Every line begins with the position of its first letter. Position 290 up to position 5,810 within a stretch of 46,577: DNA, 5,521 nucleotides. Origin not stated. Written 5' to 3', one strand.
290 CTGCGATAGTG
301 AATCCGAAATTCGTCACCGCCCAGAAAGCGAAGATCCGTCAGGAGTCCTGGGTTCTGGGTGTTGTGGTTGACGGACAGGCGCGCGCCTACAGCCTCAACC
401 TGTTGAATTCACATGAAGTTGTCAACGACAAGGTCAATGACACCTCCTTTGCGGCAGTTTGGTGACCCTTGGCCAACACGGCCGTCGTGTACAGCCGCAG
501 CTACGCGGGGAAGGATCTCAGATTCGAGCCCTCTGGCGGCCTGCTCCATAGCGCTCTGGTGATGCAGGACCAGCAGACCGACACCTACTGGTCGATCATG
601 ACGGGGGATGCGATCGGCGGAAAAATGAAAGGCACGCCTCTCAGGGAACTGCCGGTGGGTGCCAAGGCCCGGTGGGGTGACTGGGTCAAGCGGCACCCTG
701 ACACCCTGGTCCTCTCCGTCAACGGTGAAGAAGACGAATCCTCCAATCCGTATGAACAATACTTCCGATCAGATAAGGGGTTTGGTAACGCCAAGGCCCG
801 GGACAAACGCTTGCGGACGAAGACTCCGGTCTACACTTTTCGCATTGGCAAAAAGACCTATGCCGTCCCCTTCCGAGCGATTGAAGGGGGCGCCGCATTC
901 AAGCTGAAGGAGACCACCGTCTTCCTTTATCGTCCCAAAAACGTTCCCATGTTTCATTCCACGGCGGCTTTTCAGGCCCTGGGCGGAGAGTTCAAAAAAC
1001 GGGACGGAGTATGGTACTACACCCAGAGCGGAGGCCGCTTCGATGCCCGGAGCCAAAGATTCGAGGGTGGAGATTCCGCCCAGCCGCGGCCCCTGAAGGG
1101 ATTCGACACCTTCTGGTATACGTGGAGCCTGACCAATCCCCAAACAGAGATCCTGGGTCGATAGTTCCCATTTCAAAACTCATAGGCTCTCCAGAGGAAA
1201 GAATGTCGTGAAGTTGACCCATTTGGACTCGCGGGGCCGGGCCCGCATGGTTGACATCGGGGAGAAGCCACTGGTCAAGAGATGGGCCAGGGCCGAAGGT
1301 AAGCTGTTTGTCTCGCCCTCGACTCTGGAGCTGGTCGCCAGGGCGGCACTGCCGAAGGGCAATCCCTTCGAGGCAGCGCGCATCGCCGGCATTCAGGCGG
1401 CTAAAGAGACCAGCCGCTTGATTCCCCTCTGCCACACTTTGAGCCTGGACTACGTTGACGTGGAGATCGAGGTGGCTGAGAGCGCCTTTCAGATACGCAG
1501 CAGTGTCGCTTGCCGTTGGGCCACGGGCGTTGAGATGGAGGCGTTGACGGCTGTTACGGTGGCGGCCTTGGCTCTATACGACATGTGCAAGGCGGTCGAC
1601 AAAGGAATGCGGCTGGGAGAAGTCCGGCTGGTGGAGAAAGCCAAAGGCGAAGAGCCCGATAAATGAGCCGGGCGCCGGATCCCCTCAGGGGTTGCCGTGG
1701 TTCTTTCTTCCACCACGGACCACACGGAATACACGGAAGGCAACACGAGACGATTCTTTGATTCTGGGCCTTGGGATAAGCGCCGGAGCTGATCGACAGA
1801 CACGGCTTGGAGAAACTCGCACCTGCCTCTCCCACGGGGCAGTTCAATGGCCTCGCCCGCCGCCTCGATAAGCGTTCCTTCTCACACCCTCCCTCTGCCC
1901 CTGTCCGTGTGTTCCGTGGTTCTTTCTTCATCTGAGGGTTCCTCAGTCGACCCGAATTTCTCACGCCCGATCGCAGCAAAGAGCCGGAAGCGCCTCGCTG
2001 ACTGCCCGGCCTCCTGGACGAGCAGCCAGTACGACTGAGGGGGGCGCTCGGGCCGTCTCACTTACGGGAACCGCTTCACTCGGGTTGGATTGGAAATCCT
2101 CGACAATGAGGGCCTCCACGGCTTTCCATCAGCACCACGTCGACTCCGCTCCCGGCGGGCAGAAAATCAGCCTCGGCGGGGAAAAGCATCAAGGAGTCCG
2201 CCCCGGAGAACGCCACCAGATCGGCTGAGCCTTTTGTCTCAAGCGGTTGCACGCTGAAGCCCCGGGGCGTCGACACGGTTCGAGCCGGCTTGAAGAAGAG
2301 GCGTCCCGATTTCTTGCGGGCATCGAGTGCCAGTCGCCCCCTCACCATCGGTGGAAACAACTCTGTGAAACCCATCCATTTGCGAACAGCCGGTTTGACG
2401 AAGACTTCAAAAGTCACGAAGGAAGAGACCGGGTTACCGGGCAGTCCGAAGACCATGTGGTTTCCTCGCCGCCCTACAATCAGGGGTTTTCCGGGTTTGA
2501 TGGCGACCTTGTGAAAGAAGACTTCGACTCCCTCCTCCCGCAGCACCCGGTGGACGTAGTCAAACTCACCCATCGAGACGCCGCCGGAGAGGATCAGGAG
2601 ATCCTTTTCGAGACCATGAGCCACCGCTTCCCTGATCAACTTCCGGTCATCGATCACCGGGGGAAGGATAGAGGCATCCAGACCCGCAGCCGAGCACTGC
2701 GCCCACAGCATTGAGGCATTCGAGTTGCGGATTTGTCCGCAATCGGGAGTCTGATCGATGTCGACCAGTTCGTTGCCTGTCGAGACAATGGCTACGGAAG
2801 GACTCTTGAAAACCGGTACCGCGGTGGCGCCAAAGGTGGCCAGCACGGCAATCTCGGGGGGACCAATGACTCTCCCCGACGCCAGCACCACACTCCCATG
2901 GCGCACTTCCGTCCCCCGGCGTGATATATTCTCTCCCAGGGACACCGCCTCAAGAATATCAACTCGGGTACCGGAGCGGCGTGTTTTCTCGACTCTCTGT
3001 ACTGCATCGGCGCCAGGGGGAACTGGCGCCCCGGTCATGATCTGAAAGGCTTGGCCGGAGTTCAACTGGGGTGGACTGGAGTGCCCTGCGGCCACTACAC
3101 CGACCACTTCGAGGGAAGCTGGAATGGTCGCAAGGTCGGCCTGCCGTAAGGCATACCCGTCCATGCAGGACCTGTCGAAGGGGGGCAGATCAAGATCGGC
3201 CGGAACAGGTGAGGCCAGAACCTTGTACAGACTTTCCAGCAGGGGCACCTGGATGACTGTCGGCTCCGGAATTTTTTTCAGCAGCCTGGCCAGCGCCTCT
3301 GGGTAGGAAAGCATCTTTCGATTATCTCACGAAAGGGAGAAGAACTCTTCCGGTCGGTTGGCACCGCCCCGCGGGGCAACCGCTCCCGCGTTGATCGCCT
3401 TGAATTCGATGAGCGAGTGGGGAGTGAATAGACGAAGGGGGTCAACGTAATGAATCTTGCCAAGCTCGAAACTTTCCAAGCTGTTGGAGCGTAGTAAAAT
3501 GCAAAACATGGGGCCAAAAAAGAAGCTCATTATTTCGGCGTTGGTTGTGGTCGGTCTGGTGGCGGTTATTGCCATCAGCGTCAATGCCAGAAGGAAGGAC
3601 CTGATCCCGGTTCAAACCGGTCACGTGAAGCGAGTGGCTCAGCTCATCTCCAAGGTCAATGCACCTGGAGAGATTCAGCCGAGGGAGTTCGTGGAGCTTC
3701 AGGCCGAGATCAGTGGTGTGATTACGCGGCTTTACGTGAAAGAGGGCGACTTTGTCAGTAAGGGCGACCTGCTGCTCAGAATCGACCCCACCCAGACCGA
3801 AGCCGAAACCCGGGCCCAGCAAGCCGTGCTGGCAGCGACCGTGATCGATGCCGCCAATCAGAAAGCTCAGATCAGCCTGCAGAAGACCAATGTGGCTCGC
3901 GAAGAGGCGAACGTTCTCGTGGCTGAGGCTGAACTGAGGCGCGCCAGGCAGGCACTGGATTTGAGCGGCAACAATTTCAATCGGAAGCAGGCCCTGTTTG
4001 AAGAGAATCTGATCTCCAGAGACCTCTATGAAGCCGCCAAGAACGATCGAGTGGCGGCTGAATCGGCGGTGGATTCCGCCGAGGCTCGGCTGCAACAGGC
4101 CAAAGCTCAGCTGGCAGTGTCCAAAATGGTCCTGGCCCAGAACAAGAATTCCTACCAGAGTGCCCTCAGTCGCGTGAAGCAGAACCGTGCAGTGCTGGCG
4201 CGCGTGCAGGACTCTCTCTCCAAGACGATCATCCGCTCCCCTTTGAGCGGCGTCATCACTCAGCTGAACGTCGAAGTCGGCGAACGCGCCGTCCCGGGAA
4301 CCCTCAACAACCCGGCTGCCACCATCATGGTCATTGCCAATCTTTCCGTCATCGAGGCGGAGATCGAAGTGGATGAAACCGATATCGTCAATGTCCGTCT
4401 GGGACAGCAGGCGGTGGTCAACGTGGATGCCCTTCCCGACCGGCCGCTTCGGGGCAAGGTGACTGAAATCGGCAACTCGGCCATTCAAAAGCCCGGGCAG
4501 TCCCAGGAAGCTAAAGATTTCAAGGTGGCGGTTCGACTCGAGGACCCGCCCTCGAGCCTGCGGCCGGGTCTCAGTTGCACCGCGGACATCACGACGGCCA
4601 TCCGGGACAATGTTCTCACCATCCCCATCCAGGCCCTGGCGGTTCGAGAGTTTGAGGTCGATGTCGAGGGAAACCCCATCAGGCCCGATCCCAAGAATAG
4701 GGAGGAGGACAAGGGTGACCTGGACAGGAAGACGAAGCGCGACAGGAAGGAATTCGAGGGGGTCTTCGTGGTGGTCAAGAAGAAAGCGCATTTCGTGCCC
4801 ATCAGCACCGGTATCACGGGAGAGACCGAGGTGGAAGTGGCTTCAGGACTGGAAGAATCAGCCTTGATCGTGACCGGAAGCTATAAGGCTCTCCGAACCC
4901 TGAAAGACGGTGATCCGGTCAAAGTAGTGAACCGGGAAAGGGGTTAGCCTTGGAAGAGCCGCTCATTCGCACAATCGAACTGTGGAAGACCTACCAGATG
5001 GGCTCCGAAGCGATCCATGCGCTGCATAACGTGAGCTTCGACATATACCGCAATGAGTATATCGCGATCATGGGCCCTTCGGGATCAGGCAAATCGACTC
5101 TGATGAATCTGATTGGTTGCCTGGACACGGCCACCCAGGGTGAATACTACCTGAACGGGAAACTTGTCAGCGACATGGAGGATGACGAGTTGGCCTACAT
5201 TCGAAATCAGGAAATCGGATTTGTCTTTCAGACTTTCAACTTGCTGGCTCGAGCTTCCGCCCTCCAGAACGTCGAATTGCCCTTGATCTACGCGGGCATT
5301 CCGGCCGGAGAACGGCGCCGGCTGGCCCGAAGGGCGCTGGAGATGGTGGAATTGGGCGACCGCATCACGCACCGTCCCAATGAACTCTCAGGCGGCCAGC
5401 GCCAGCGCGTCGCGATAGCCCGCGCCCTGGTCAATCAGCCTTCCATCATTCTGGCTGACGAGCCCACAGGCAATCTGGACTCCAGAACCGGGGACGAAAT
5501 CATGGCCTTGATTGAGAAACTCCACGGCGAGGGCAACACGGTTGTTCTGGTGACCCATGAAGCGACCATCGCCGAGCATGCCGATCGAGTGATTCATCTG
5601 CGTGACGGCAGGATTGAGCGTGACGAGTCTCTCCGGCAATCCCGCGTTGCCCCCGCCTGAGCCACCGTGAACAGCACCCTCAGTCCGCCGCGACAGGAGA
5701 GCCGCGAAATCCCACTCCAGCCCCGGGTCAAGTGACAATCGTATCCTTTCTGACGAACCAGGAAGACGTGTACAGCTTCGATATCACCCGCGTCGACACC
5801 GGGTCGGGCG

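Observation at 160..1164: In-frame TGA at the conserved Cys position of a DUF3179 protein: candidate new selenoprotein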

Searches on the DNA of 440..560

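Call 51: search_rna_families(source=window, start=440, end=560, threshold=evalue, max_evalue=10, show_alignments=2)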
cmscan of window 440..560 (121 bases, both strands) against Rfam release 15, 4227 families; matches with E-value up to 10: 0.
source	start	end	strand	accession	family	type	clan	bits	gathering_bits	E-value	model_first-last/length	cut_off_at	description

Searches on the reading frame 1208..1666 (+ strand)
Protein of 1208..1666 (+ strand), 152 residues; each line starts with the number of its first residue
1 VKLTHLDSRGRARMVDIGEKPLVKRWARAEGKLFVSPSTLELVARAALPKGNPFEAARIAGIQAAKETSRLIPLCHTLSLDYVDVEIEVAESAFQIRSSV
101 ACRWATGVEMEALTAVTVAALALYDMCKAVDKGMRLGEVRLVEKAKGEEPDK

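Call 28: search_protein_families(library=pfam, proteins=[window:1208-1666:+], max_evalue=0.0001)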
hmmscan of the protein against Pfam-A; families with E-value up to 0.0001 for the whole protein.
window:1208-1666:+ (152 aa): 1 family
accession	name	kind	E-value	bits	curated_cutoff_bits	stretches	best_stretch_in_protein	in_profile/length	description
PF01967.27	MoaC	-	3.4e-50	170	27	1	14-147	1-136/136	MoaC family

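Call 35: find_encoding_contigs(protein=window:1208-1666:+, flank=1000, max_places=3)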
Protein window:1208-1666:+ (152 aa): no gene with exactly this product is on record in the collection.

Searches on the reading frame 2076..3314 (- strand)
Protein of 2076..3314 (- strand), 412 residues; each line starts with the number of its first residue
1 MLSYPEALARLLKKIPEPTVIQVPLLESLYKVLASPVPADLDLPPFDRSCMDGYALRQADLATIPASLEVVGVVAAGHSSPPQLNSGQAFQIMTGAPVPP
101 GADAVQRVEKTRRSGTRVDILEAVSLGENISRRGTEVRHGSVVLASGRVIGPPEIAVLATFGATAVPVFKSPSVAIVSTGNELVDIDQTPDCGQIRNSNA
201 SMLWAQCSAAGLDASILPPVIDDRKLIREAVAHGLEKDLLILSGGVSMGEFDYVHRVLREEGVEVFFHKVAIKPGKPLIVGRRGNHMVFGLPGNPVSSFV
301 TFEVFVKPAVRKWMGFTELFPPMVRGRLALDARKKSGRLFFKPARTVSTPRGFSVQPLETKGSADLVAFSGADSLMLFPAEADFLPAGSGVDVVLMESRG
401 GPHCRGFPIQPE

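Call 28: search_protein_families(library=pfam, proteins=[window:2076-3314:-], max_evalue=0.0001)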
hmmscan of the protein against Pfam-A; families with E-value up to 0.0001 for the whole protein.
window:2076-3314:- (412 aa): 3 families
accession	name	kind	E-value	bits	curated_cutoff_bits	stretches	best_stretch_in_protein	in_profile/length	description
PF03453.22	MoeA_N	-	1.6e-42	145.4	30.8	1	3-162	2-160/160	MoeA N-terminal region (domain I and II)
PF00994.29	MoCF_biosynth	-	4.8e-30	104.6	26.6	1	175-311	1-143/144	Probable molybdopterin binding domain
PF03454.20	MoeA_C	-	1.7e-07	31.8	22.1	1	326-395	2-71/72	MoeA C-terminal region (domain IV)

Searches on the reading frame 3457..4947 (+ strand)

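Call 28: search_protein_families(library=pfam, proteins=[window:3457-4947:+], max_evalue=0.0001)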
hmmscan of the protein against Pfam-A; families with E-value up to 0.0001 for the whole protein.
window:3457-4947:+ (496 aa): 4 families
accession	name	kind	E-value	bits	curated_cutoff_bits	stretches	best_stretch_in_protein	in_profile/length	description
PF16576.10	HlyD_D23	-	1.8e-18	67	30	1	65-372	4-212/214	Barrel-sandwich domain of CusB or HlyD membrane-fusion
PF13437.12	HlyD_3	-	2.8e-18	67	22.2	2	259-371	2-106/106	HlyD family secretion protein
PF13533.13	Biotin_lipoyl_2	-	1.2e-14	54.1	29.8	1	79-110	1-32/32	Biotin-lipoyl like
PF00364.28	Biotin_lipoyl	-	9.7e-06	25.8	22.1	0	79-109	43-73/73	Biotin-requiring enzyme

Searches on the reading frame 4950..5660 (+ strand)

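Call 28: search_protein_families(library=pfam, proteins=[window:4950-5660:+], max_evalue=0.0001)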
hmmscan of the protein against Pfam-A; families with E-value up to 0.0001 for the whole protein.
window:4950-5660:+ (236 aa): 4 families
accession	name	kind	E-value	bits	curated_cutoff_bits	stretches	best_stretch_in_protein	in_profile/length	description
PF00005.33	ABC_tran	-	5e-33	115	25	1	25-173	1-136/137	ABC transporter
PF02463.25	SMC_N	-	4.8e-07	29.9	40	0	37-218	26-212/220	RecF/RecN/SMC N terminal domain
PF13304.12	AAA_21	-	3.2e-06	27.9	27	0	129-206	221-301/304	AAA domain, putative AbiEii toxin, Type IV TA system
PF13555.12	AAA_29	-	8.9e-05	22.6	27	0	25-52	12-39/61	P-loop containing region of AAA domain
